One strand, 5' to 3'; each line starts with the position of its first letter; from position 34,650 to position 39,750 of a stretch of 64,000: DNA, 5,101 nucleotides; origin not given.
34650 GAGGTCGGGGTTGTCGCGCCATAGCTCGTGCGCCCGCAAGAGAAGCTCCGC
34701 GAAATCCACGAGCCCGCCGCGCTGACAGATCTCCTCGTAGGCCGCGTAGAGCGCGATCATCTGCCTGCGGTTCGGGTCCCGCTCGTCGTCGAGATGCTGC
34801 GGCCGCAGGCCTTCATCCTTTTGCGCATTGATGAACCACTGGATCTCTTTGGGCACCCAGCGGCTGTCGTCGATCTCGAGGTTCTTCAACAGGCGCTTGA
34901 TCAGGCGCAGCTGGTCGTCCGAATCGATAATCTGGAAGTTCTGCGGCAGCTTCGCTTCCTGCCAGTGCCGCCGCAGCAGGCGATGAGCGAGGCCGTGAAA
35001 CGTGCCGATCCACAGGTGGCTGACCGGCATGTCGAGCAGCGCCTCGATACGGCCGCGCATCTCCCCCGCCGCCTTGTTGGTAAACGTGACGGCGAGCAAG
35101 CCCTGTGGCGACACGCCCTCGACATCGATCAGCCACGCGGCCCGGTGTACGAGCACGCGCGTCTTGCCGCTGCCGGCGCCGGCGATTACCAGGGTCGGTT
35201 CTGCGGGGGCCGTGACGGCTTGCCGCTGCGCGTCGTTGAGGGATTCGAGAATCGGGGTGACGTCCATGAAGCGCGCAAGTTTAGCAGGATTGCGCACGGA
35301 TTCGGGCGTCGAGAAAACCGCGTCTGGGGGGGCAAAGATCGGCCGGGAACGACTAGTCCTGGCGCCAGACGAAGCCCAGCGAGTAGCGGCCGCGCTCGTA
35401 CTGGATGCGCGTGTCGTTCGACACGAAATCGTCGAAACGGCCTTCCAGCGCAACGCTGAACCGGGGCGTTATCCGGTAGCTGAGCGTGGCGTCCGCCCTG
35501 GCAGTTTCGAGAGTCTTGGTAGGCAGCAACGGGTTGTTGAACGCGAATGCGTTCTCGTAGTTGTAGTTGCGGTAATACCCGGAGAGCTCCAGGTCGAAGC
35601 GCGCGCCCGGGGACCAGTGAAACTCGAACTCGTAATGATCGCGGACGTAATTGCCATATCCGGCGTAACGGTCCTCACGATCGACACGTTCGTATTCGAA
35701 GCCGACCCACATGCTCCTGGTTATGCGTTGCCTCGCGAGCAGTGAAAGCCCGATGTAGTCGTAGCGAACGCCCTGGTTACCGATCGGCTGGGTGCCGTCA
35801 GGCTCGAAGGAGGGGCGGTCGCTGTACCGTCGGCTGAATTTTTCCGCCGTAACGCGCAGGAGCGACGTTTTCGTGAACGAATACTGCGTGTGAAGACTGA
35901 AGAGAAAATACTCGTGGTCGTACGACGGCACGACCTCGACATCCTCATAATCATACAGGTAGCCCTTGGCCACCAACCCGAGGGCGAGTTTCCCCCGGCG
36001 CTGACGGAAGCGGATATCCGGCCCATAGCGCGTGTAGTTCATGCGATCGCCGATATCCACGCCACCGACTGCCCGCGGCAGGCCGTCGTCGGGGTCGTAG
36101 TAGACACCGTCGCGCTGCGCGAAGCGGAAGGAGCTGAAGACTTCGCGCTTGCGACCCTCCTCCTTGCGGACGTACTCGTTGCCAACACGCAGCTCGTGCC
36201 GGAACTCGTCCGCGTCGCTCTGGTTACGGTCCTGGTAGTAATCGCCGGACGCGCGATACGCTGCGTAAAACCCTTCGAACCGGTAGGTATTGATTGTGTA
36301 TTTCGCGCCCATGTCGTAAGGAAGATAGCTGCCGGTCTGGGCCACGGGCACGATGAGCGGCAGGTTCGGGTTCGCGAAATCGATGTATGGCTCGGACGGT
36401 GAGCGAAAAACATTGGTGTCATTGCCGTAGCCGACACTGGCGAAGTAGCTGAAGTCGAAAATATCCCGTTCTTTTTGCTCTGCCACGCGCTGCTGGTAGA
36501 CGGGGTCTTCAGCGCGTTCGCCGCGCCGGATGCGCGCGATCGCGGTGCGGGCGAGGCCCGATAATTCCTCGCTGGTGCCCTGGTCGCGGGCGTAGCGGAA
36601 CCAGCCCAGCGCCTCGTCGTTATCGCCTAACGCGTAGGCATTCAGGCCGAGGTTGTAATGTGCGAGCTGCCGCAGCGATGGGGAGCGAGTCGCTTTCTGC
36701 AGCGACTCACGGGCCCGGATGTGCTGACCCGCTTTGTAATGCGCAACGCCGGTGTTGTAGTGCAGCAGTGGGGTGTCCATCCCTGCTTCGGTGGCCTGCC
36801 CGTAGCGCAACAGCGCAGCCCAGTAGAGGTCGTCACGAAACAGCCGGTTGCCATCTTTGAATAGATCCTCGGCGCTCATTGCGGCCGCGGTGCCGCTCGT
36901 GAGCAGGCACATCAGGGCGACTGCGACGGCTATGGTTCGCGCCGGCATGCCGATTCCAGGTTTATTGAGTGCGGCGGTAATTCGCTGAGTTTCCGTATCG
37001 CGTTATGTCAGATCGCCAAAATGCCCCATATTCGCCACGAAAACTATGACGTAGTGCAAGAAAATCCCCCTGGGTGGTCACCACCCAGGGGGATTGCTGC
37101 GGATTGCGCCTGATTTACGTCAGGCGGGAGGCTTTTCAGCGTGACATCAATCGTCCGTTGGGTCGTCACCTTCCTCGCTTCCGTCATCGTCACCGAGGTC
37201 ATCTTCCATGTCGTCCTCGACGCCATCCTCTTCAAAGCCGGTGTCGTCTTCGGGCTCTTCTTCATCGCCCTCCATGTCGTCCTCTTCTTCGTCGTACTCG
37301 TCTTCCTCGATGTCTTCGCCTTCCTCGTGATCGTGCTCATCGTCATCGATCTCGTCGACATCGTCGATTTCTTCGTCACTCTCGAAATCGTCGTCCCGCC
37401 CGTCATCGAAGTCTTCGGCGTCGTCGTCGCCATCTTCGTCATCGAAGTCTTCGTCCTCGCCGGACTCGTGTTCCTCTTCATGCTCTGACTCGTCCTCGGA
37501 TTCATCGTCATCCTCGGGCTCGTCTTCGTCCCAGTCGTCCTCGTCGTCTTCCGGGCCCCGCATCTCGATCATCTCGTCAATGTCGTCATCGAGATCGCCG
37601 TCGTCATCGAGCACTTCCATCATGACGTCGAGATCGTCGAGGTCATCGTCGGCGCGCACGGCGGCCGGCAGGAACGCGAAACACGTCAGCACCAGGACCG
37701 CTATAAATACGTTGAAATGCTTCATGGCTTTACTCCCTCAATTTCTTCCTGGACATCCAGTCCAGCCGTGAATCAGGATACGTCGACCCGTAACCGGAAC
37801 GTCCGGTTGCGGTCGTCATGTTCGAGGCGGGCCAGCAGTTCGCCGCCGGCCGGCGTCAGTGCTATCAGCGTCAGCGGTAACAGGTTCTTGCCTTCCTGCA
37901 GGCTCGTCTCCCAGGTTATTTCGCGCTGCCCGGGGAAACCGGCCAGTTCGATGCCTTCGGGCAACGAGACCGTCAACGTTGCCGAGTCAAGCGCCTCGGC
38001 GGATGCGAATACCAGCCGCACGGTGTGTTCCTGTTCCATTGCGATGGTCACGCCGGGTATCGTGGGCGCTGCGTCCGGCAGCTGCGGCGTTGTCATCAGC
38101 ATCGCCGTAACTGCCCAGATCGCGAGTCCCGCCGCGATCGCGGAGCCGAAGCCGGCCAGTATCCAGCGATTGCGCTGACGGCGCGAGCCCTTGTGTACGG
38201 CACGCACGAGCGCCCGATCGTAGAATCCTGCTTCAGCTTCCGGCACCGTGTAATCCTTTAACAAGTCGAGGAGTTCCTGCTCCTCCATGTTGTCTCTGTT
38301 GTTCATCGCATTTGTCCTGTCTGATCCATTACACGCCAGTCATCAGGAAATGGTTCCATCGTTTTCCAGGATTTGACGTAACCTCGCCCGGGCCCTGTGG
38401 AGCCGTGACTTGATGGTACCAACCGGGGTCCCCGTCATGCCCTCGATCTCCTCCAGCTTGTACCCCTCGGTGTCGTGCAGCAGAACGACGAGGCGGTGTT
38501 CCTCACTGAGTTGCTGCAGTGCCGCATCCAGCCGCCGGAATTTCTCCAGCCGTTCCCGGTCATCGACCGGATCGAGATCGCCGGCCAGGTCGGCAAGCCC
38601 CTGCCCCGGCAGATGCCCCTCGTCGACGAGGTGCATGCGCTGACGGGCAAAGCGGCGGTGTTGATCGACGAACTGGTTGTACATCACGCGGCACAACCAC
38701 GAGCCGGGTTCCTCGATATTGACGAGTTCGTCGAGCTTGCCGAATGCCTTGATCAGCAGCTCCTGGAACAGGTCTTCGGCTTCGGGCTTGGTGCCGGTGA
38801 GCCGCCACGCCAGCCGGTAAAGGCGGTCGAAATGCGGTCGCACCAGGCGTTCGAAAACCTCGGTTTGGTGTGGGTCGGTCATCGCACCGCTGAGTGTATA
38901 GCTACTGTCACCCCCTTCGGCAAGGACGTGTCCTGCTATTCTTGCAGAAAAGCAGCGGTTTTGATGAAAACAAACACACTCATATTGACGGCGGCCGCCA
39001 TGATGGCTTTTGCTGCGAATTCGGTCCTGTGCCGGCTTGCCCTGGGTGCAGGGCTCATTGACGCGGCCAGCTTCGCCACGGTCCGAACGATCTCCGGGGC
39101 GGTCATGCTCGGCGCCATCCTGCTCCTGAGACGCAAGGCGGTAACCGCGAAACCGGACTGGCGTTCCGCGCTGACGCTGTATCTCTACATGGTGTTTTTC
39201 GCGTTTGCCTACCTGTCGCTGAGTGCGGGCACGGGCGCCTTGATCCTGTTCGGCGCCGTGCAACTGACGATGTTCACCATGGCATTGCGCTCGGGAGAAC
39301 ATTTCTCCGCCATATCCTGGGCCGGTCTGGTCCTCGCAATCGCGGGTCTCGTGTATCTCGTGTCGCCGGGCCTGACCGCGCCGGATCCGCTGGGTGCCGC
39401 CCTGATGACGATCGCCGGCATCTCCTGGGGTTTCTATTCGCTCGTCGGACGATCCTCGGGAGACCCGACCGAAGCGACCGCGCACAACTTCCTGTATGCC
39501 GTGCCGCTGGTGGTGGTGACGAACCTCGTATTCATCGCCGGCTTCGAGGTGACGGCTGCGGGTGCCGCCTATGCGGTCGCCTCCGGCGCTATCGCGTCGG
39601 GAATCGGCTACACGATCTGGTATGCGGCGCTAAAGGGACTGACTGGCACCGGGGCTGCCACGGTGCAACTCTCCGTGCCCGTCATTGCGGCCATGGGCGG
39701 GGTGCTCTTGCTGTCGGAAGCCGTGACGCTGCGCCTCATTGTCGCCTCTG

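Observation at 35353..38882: Four-gene envelope module: ECF sigma, anti-sigma, secreted poly-Asp/Glu protein and TPR/beta-barrel outer-membrane protein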

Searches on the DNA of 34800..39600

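Call 21: search_rna_families(source=window, start=34800, end=39600, threshold=evalue, max_evalue=1)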
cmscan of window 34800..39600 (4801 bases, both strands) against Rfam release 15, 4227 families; matches with E-value up to 1: 0.
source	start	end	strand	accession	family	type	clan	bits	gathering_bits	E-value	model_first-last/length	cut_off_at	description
